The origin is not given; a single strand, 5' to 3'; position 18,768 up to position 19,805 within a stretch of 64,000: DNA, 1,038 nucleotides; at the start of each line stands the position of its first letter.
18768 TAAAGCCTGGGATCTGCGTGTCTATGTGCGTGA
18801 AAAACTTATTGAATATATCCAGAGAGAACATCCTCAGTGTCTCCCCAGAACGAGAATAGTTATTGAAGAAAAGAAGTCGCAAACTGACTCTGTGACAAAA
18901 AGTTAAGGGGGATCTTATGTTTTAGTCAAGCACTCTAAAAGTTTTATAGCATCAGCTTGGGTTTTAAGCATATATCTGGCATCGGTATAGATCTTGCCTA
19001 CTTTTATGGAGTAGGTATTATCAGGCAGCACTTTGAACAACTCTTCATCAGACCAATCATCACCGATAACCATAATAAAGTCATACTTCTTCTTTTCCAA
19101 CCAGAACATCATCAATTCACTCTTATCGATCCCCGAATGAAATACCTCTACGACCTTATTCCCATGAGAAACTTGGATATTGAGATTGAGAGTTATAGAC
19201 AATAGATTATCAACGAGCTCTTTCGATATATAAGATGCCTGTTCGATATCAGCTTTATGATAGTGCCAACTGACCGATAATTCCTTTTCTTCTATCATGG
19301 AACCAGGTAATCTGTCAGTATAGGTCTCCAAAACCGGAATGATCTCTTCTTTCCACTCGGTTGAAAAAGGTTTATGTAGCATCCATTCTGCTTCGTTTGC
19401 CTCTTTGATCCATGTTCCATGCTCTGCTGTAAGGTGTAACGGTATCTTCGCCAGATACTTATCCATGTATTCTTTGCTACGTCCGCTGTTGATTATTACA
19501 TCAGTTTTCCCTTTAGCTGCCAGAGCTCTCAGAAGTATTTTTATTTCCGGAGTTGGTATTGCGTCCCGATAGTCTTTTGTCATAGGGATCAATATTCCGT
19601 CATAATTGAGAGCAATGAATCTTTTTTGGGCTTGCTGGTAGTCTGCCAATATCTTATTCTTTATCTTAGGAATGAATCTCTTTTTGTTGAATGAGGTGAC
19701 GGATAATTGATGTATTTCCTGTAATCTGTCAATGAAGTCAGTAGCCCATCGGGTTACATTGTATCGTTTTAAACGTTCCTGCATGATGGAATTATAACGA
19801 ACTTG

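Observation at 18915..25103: Trehalose operon: a dead-looking phosphatase fused to OtsA, an intact phosphatase fused to a beta-PGM-like HAD, and a GH65 phosphorylase between them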

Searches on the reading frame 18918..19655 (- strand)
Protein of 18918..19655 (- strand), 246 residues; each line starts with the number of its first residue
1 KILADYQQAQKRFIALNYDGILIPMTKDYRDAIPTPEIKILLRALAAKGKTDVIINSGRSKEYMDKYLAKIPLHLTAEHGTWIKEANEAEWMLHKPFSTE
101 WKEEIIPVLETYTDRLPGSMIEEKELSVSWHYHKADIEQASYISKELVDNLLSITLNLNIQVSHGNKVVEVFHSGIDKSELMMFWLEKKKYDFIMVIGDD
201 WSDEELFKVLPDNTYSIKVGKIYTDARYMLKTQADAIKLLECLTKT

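Call 84: search_solved_structures(query=window:18918-19655:-, max_evalue=0.000001, show_alignments=3)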
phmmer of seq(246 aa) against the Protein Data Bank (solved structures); distinct sequences matched with E-value up to 0.000001: 6.
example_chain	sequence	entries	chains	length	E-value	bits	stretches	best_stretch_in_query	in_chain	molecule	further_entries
5dxl_A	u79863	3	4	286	6.7e-33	117.3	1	1-240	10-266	trehalose-6-phosphate phosphatase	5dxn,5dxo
5dxi_A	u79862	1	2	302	3.8e-30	108.3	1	2-182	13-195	trehalose-6-phosphate phosphatase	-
5dx9_A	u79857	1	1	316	2.2e-29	105.8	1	5-210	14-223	trehalose-6-phosphate phosphatase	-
6qj6_A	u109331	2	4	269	2.7e-10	43.3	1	16-231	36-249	Trehalose 6-phosphate phosphatase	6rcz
6upb_A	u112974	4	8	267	5.2e-10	42.4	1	17-242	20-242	Trehalose-phosphate phosphatase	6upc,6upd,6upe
1u02_A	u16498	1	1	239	2.1e-07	33.9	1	13-241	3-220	trehalose-6-phosphate phosphatase related protein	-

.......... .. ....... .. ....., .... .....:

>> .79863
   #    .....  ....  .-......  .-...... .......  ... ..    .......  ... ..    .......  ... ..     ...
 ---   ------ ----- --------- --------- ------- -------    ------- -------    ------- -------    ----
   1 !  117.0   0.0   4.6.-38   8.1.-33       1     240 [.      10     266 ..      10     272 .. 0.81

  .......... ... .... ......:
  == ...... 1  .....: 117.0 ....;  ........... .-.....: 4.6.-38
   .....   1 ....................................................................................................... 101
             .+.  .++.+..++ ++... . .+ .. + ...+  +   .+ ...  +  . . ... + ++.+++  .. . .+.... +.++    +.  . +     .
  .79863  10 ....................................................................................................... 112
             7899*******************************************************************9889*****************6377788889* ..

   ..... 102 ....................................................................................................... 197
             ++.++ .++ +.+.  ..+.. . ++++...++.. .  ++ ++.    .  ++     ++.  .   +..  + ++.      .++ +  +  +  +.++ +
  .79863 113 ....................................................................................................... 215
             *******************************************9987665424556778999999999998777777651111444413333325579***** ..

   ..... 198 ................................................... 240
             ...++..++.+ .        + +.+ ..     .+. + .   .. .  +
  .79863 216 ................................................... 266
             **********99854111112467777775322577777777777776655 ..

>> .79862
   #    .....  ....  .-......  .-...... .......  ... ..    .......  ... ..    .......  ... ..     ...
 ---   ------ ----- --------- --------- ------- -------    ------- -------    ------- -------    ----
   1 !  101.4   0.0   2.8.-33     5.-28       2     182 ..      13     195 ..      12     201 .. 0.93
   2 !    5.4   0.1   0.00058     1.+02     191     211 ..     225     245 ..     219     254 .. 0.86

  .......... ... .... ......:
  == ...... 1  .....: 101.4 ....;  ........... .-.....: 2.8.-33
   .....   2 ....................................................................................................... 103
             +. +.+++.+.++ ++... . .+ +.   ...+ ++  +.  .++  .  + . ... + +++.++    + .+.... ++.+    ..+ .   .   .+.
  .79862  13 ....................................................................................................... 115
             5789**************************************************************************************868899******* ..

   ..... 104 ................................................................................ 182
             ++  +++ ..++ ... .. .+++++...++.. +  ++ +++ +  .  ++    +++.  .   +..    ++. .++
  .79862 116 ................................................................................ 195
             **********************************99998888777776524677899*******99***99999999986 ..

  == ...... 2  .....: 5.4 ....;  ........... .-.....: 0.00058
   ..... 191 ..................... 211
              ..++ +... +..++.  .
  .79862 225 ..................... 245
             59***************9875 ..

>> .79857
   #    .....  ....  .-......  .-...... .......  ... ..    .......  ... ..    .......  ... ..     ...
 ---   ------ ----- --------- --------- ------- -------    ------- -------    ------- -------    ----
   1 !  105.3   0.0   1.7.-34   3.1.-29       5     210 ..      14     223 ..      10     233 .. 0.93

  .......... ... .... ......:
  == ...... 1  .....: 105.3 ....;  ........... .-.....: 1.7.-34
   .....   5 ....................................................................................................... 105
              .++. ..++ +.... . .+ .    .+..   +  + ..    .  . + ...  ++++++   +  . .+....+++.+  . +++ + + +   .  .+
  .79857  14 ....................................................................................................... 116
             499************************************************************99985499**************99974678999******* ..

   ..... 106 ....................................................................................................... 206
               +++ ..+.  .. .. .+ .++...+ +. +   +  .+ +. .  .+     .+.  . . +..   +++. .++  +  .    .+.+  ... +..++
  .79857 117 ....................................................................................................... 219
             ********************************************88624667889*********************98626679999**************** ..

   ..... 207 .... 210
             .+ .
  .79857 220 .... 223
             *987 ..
